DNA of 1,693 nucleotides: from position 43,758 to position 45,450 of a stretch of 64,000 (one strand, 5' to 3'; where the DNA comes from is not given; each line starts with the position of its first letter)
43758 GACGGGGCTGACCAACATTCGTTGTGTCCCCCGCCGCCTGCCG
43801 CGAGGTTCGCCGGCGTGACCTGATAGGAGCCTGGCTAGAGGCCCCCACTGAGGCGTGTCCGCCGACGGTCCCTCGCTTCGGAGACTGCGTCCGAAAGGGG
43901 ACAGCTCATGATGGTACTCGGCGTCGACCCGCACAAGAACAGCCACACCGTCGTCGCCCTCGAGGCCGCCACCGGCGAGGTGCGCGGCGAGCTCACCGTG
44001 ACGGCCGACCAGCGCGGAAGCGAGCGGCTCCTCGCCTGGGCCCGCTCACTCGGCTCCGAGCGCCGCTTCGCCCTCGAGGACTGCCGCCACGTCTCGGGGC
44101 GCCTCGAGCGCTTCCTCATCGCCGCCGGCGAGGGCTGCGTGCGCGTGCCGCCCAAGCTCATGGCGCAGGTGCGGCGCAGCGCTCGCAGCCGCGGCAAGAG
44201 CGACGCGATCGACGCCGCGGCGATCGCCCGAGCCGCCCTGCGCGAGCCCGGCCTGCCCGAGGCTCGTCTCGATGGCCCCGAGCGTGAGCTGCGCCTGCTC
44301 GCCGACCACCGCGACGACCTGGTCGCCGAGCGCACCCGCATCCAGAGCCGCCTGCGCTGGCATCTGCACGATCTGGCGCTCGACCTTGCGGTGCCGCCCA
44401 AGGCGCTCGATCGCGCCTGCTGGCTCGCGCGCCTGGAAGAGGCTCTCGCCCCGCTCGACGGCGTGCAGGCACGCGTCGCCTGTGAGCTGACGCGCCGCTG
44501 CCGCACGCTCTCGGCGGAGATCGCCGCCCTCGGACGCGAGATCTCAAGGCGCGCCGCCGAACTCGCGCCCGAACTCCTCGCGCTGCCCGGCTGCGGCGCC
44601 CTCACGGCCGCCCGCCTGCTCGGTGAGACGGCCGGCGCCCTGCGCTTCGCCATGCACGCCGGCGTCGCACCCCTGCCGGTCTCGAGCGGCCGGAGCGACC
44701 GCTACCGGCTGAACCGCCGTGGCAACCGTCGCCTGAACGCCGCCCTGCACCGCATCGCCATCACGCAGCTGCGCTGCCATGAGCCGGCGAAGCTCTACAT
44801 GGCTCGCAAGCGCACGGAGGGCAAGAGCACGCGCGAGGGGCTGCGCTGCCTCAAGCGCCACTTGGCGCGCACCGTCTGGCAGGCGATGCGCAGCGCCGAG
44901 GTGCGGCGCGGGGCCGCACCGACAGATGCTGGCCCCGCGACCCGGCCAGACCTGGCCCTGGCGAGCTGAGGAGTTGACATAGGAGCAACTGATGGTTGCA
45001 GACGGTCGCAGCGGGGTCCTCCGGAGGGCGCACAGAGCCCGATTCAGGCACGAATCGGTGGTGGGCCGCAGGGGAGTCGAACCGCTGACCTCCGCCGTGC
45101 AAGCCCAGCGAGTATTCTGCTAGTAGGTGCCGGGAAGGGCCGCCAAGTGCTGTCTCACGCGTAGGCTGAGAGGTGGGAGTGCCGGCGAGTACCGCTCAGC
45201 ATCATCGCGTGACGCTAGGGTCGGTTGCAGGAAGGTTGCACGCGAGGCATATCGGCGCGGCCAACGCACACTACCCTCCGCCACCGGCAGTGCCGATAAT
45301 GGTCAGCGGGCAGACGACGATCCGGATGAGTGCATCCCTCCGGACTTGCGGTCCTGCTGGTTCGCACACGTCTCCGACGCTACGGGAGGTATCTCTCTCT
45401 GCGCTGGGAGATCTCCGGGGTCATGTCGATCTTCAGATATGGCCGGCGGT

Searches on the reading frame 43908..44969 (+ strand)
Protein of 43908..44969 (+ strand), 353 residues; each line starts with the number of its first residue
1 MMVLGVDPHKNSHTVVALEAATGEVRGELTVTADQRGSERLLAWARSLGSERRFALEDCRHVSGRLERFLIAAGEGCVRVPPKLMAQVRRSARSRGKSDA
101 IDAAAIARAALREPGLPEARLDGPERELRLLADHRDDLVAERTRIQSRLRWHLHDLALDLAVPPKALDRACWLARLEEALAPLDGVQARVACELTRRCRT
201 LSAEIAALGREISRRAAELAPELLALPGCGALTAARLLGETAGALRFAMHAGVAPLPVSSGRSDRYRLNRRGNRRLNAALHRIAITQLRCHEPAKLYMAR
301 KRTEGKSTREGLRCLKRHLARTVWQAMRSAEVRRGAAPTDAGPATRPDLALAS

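Call 14: search_protein_families(library=pfam, proteins=[window:43908-44969:+], max_evalue=0.01)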
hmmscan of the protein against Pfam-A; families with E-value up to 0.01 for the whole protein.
window:43908-44969:+ (353 aa): 2 families
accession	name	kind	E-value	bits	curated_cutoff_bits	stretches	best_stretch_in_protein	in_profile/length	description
PF01548.23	DEDD_Tnp_IS110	-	4.2e-24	85.5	29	1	4-154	1-151/155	Transposase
PF02371.22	Transposase_20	-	9.9e-14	51.9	21.3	1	223-297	4-85/87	Transposase IS116/IS110/IS902 family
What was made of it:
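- Checked: The IS110 element (ORF 43908-44969, call 14) does sit in an A-type arm.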

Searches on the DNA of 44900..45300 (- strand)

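Call 77: search_rna_families(source=window, start=44900, end=45300, threshold=evalue, max_evalue=10, show_alignments=2)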
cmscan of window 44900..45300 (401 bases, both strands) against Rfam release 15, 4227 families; matches with E-value up to 10: 3.
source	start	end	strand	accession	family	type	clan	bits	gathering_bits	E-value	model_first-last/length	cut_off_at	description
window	44908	44947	+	RF02685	RAGATH-5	Gene; ribozyme;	-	16.5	50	3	13-43/53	no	RAGATH-5 RNA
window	45209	45293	-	RF04166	mir-2278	Gene; miRNA;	-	16.3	93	3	1-96/96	no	mir-2278 microRNA precursor family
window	45046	45106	+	RF01922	mir-654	Gene; miRNA;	-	13.8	63.5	4.4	1-81/81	no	mir-654 microRNA precursor family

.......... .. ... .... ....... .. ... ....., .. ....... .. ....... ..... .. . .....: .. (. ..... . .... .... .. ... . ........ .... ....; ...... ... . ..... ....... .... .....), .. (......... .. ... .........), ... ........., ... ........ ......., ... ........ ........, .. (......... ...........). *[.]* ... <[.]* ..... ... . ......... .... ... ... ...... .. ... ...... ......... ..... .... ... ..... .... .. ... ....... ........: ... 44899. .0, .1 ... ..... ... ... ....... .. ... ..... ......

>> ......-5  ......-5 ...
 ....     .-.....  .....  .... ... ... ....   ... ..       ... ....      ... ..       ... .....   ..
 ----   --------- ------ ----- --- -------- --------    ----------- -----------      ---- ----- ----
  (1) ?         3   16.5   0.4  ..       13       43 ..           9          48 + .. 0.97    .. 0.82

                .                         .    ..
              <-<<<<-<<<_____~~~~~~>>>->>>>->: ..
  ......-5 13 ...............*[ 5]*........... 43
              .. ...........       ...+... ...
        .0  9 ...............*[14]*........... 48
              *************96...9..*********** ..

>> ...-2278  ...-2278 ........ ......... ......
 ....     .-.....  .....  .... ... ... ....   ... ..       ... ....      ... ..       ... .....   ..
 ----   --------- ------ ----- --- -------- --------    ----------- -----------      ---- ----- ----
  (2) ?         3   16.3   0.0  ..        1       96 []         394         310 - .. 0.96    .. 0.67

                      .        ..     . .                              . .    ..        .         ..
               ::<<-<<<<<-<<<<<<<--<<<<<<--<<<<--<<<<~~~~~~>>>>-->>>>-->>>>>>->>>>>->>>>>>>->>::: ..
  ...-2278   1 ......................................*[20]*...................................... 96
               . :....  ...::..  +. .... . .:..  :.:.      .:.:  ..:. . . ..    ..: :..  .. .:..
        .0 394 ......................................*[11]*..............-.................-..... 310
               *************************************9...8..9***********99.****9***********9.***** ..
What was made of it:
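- Tried and rejected: A local scan of 44900-45300 gave only noise (call 77).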

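Call 78: search_dna_similar(query=window:45038-45112:-, collection=plasmids, mode=distant, max_rows=8, max_evalue=0.01)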
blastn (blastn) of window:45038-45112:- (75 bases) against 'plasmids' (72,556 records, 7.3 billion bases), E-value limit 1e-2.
Records with a match: 3; places in all: 3; records where one place covers at least 80% of the query: 0.
Best place of each record, by identity: 90-95% 3.
By first word of the organism name: Cetobacterium 2; Ilyobacter 1.
By predicted mobility (MOB-suite, as given by PLSDB): non-mobilizable 3.
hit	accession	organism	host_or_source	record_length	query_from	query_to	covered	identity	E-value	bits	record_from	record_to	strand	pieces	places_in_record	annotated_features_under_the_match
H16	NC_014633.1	Ilyobacter polytropus DSM 2926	marine mud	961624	10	43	45%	91.2%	1e-3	49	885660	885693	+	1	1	none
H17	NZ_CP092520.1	Cetobacterium somerae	Danio rerio,tissue sample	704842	10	43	45%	91.2%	1e-3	49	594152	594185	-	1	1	none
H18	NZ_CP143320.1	Cetobacterium somerae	intestine of Yellow Catfish,pure culture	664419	10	43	45%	91.2%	1e-3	49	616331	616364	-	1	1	none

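Call 79: get_annotated_region(hit=H16, flank=200)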
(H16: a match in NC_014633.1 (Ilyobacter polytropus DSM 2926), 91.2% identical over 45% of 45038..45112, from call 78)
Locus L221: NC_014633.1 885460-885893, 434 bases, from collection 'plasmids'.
description: Ilyobacter polytropus DSM 2926 plasmid pILYOP01, complete sequence
organism: Ilyobacter polytropus DSM 2926 (NCBI taxid 572544)
taxonomy: Bacteria; Fusobacteriota; Fusobacteriia; Fusobacteriales; Fusobacteriaceae; Ilyobacter; Ilyobacter polytropus; Ilyobacter polytropus DSM 2926
host: -; source: marine mud; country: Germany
typing (MOB-suite, as given by PLSDB): non-mobilizable; replicon rep_cluster_99
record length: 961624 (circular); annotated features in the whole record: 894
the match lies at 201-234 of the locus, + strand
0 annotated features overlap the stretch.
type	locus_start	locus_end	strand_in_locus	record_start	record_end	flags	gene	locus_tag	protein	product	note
